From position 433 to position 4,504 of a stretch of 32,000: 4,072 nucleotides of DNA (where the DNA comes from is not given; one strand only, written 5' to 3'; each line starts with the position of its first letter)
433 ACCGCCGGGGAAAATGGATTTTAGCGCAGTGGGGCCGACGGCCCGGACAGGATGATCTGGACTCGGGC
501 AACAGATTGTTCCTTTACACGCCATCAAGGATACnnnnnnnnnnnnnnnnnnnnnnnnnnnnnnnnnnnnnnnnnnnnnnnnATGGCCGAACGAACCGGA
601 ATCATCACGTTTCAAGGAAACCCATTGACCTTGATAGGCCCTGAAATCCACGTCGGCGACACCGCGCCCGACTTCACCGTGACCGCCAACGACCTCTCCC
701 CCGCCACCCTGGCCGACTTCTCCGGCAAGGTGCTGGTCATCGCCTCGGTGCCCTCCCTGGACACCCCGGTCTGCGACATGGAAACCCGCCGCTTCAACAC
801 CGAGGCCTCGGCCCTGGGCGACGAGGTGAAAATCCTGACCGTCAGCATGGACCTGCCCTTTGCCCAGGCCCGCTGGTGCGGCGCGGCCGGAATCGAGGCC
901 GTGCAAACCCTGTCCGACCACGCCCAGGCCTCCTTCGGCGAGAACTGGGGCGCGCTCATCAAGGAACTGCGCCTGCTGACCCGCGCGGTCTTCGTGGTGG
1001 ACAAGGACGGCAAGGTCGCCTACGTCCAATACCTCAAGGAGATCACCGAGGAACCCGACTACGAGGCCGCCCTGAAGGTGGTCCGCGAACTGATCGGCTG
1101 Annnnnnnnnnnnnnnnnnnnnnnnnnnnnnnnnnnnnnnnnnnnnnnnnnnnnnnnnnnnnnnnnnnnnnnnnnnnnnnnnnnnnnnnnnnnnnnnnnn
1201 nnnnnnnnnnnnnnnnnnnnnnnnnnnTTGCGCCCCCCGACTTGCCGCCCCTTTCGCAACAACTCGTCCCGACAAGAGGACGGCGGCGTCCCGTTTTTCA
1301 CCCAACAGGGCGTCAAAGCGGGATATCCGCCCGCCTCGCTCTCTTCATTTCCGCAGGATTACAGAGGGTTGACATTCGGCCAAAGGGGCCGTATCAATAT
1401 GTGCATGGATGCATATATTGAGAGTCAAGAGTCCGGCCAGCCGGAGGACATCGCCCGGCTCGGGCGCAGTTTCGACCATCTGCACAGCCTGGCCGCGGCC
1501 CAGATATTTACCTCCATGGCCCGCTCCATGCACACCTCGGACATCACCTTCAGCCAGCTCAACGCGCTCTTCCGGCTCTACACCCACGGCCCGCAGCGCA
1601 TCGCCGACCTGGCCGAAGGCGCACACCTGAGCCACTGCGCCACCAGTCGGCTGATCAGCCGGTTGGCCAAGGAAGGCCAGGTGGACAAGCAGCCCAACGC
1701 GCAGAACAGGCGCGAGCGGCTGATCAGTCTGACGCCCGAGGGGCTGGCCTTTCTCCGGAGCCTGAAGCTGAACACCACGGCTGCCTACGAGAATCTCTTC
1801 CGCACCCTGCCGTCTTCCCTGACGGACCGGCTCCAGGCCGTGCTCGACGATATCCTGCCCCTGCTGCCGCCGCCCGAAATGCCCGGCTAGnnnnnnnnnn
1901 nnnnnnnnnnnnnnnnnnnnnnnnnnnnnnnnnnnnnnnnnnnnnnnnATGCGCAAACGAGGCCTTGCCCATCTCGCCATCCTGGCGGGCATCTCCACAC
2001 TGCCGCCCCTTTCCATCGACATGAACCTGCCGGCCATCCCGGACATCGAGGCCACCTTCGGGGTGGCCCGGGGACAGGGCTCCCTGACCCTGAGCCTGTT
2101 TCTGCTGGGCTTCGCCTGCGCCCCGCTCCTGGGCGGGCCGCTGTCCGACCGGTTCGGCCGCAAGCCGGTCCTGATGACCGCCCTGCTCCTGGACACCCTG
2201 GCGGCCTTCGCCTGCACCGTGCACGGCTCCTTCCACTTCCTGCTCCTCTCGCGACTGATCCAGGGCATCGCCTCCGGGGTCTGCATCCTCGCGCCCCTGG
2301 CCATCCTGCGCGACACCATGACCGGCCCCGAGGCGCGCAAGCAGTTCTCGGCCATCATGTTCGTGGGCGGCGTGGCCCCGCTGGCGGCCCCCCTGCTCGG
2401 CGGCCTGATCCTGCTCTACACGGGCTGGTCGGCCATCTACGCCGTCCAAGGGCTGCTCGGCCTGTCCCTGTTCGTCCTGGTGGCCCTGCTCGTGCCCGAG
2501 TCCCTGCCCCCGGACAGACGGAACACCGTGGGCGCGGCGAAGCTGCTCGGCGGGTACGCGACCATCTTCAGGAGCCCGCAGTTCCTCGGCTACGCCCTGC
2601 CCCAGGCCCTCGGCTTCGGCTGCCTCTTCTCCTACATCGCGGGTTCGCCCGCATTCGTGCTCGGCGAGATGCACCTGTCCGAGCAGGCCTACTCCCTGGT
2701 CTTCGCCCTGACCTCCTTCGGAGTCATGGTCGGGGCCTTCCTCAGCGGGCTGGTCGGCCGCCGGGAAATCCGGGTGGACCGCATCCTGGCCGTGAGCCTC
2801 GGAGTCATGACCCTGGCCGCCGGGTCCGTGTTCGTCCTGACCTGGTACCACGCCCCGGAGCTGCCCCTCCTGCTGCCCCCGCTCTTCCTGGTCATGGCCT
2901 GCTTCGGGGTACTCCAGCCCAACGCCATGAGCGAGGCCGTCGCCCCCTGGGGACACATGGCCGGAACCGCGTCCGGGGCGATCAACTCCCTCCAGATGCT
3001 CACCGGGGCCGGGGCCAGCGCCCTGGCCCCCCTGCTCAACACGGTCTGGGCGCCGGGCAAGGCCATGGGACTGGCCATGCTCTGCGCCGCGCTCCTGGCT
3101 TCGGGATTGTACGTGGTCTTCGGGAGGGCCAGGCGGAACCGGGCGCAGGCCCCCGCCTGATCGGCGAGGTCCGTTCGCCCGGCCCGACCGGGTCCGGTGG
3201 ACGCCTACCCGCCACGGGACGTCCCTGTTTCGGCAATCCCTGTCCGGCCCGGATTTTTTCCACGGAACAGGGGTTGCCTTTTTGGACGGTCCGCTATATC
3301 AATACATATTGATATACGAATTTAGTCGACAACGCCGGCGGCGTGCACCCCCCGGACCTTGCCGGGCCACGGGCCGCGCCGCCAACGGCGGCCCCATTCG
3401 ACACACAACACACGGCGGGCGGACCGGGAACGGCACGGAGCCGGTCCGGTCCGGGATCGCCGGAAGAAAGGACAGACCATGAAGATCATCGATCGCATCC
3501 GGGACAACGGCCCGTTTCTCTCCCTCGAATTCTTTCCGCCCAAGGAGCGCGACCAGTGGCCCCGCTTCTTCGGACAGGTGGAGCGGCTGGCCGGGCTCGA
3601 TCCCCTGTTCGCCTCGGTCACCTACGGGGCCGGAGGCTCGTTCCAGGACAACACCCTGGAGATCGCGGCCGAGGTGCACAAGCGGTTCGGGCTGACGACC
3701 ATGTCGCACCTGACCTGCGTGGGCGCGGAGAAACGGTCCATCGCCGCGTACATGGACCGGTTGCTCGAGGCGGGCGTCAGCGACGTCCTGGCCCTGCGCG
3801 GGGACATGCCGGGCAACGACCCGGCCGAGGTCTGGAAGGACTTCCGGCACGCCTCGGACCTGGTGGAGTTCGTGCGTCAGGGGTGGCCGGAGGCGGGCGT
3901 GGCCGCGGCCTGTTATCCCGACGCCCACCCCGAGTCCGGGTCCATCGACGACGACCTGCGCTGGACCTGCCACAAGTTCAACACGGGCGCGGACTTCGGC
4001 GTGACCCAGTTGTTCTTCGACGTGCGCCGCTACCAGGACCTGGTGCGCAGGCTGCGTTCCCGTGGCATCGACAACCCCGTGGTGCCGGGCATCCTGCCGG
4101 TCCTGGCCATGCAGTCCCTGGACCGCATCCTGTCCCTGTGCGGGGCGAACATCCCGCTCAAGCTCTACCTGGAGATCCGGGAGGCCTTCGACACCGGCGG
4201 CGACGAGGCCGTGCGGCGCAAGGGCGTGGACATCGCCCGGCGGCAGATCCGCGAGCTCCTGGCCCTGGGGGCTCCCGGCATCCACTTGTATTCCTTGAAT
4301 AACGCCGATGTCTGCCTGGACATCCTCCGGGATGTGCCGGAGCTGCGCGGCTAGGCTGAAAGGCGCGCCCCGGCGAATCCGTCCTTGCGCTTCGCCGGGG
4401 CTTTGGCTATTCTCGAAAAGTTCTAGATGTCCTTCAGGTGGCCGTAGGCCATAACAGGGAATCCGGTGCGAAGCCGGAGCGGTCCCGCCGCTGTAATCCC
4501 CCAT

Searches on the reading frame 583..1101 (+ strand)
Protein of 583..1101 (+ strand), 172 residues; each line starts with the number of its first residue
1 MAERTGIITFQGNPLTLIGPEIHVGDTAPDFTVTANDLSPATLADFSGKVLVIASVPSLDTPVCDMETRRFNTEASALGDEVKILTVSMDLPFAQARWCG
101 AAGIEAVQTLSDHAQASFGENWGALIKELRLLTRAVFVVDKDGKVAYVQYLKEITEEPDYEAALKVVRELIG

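Call 49: search_protein_families(library=pfam, proteins=[window:583-1101:+], max_evalue=0.00001)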
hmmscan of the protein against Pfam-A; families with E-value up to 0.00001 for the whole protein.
window:583-1101:+ (172 aa): 2 families
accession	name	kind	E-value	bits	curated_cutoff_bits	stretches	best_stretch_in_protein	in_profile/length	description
PF08534.16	Redoxin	-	6.5e-29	101.1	26.6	1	24-164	2-148/148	Redoxin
PF00578.27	AhpC-TSA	-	7e-22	78.1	26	1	24-147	1-123/124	AhpC/TSA family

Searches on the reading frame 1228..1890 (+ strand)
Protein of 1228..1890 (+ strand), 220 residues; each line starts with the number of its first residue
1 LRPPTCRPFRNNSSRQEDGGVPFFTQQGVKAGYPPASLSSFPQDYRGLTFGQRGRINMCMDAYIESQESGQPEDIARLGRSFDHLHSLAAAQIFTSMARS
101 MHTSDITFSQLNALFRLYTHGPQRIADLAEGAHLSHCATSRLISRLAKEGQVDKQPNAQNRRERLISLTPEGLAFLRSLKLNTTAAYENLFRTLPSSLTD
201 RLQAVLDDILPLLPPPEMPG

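Call 49: search_protein_families(library=pfam, proteins=[window:1228-1890:+], max_evalue=0.00001)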
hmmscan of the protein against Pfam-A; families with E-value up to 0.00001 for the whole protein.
window:1228-1890:+ (220 aa): 3 families
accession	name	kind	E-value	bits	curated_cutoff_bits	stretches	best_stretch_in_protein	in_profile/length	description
PF01047.28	MarR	-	1.5e-11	44.4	24.6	1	106-163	1-58/59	MarR family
PF12802.13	MarR_2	-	1.5e-08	35.1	27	1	104-162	1-60/61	MarR family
PF13463.12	HTH_27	-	4.7e-06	27.2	22.2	1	110-172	5-68/68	Winged helix DNA-binding domain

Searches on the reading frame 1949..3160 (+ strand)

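Call 48: search_protein_families(library=pfam, proteins=[window:1949-3160:+], max_evalue=0.00001)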
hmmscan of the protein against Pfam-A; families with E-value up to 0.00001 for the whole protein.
window:1949-3160:+ (403 aa): 2 families
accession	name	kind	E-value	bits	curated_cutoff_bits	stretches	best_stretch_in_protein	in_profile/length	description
PF07690.21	MFS_1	-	1.1e-43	149.9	33.4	1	21-354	10-344/347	Major Facilitator Superfamily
PF00083.30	Sugar_tr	-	8e-10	38.6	22.3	1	45-185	49-194/452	Sugar (and other) transporter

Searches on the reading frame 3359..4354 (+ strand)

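Call 48: search_protein_families(library=pfam, proteins=[window:3359-4354:+], max_evalue=0.00001)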
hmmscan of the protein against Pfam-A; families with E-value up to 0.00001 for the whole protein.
window:3359-4354:+ (331 aa): 1 family
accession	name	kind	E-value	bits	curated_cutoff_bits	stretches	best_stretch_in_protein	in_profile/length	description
PF02219.23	MTHFR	-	3.3e-72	243.7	24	1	45-325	4-285/287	Methylenetetrahydrofolate reductase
